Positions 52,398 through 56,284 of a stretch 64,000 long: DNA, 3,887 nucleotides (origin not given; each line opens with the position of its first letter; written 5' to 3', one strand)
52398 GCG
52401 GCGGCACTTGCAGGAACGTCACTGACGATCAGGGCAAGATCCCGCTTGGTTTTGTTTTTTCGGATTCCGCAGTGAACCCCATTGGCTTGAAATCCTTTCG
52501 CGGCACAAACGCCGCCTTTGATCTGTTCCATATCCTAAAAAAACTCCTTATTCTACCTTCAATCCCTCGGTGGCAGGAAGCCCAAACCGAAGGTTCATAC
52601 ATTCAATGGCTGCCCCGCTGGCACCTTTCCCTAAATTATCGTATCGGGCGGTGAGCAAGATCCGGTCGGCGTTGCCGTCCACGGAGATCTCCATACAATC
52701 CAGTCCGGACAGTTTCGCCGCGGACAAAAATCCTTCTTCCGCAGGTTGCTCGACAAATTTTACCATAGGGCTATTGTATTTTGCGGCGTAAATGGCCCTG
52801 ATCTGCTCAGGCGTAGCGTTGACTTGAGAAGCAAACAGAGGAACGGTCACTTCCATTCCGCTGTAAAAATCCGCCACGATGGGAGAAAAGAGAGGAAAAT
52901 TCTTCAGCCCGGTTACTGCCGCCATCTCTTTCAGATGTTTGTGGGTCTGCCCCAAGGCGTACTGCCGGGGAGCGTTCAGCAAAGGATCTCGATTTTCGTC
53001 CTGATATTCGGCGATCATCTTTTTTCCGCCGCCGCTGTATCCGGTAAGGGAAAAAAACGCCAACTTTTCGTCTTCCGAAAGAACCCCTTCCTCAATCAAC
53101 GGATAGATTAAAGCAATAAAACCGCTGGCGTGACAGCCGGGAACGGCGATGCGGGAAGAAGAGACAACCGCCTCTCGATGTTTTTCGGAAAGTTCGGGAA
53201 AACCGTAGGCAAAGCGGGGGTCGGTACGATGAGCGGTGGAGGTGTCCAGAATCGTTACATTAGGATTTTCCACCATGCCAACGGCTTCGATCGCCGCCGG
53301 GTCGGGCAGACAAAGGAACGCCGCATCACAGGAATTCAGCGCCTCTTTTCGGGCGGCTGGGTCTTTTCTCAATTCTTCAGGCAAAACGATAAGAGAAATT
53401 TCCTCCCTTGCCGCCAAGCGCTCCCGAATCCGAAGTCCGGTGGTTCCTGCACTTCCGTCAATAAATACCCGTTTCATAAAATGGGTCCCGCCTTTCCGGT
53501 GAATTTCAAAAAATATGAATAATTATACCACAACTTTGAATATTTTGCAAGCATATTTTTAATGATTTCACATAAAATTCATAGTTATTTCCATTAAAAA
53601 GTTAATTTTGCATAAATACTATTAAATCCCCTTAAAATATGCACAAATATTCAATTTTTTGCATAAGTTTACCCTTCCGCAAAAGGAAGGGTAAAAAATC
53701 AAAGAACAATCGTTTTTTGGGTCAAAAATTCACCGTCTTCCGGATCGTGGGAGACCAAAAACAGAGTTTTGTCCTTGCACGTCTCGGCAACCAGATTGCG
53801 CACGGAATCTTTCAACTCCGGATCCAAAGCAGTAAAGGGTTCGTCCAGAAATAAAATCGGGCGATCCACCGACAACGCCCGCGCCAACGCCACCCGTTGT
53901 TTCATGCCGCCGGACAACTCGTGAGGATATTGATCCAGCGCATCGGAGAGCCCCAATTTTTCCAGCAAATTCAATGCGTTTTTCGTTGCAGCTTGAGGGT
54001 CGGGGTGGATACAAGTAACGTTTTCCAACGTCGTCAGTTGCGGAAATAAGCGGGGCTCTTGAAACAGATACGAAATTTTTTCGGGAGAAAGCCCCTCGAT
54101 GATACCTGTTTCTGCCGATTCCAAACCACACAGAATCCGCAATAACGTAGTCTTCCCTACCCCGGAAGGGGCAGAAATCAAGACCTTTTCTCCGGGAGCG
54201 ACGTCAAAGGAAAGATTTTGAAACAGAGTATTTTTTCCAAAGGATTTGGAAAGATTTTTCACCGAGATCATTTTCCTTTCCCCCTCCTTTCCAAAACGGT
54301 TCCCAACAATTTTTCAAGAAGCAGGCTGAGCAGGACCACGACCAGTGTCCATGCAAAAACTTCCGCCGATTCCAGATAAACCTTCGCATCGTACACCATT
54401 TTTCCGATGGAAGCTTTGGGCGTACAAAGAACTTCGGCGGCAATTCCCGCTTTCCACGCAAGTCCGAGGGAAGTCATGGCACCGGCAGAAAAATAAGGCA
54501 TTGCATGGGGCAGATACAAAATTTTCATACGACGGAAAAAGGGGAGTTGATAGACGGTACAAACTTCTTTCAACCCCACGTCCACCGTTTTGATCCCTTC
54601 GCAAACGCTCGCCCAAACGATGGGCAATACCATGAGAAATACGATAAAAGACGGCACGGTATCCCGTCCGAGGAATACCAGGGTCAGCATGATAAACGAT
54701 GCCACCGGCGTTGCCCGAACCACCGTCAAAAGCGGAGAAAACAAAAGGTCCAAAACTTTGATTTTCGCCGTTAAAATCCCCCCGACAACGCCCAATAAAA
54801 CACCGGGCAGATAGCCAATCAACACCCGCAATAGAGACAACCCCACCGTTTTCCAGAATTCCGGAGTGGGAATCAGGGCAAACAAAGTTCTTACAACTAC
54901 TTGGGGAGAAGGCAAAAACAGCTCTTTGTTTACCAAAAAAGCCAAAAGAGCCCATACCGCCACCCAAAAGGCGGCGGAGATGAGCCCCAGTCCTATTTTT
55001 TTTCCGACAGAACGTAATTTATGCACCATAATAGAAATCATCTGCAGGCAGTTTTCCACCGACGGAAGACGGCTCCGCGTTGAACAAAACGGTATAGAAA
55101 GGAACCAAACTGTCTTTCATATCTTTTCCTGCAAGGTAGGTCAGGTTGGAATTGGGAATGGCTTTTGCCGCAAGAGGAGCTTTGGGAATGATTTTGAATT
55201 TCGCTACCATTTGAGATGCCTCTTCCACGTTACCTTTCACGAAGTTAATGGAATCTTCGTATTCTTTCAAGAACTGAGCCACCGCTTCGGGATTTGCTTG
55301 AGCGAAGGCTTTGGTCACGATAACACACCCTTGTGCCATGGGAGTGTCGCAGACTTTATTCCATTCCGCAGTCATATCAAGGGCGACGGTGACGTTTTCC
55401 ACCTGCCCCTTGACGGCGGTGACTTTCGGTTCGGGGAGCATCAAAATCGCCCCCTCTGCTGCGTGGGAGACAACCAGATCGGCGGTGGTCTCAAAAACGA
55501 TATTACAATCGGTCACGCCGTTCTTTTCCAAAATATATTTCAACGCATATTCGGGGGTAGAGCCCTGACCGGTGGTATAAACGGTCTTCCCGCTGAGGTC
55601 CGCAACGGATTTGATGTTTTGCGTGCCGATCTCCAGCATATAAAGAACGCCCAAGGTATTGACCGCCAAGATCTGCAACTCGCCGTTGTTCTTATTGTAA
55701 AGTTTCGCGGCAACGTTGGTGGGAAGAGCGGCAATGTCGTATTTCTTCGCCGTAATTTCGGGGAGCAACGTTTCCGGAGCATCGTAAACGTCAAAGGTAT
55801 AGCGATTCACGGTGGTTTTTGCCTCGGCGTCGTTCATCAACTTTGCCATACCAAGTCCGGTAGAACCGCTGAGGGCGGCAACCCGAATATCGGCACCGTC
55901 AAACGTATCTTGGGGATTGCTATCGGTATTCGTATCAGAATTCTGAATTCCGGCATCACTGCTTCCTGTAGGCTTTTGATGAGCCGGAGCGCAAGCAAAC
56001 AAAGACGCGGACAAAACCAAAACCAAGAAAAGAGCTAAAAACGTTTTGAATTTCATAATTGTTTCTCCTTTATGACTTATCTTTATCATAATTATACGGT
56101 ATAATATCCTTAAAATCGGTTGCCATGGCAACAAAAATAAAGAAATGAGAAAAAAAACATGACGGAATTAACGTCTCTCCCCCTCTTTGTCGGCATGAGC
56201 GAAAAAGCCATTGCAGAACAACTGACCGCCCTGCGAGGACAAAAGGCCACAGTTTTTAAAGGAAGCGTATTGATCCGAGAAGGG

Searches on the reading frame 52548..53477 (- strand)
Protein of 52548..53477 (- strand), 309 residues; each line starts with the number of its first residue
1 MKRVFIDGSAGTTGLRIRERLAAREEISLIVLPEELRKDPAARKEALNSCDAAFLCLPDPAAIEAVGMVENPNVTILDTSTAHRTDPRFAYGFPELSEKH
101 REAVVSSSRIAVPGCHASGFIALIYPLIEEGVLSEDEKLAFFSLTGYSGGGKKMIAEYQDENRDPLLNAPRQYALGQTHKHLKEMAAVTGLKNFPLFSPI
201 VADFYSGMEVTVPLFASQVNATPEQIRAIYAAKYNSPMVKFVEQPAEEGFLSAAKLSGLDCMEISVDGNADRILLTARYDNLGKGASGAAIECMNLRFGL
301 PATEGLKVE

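Call 85: search_protein_families(library=pfam, proteins=[window:52548-53477:-], max_evalue=0.00001)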
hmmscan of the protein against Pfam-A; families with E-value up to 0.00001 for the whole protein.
window:52548-53477:- (309 aa): 2 families
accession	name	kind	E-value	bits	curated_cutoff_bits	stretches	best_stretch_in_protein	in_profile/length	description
PF22698.1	Semialdhyde_dhC_1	-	4.3e-21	75.9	27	1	115-281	1-165/165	Semialdehyde dehydrogenase, dimerisation domain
PF01118.30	Semialdhyde_dh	-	3e-07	31.3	26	1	42-100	59-117/121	Semialdehyde dehydrogenase, NAD binding domain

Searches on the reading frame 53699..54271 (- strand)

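Call 85: search_protein_families(library=pfam, proteins=[window:53699-54271:-], max_evalue=0.00001)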
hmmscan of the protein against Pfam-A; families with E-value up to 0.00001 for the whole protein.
window:53699-54271:- (190 aa): 2 families
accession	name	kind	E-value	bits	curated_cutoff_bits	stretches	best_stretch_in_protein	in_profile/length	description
PF00005.33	ABC_tran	-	8e-31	107.9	25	1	18-146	2-136/137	ABC transporter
PF13304.12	AAA_21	-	3.2e-10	41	27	1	104-178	223-301/304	AAA domain, putative AbiEii toxin, Type IV TA system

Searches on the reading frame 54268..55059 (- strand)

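Call 85: search_protein_families(library=pfam, proteins=[window:54268-55059:-], max_evalue=0.00001)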
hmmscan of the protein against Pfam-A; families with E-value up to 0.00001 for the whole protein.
window:54268-55059:- (263 aa): 1 family
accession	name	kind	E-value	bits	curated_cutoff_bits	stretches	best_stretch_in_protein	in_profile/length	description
PF00528.27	BPD_transp_1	-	8.5e-14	52.1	26.4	1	90-248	1-171/184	Binding-protein-dependent transport system inner membrane component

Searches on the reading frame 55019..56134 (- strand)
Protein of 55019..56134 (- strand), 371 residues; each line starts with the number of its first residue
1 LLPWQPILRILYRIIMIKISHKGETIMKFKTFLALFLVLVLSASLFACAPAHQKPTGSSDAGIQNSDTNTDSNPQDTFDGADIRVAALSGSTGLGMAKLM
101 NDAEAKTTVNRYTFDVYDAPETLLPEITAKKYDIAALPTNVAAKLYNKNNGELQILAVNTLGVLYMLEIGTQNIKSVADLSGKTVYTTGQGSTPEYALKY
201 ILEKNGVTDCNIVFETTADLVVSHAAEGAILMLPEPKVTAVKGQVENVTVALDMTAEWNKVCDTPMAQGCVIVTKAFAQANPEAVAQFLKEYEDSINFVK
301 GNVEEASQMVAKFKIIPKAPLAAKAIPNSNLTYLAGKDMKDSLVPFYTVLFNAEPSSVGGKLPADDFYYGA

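Call 85: search_protein_families(library=pfam, proteins=[window:55019-56134:-], max_evalue=0.00001)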
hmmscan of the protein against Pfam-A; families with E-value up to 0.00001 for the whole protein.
window:55019-56134:- (371 aa): 2 families
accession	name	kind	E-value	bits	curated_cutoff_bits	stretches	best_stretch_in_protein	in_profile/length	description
PF02621.19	VitK2_biosynth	-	2.2e-10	40.9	26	1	116-319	27-222/252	Menaquinone biosynthesis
PF09084.16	NMT1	-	3.5e-08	34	20.5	1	171-306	82-216/216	NMT1/THI5 like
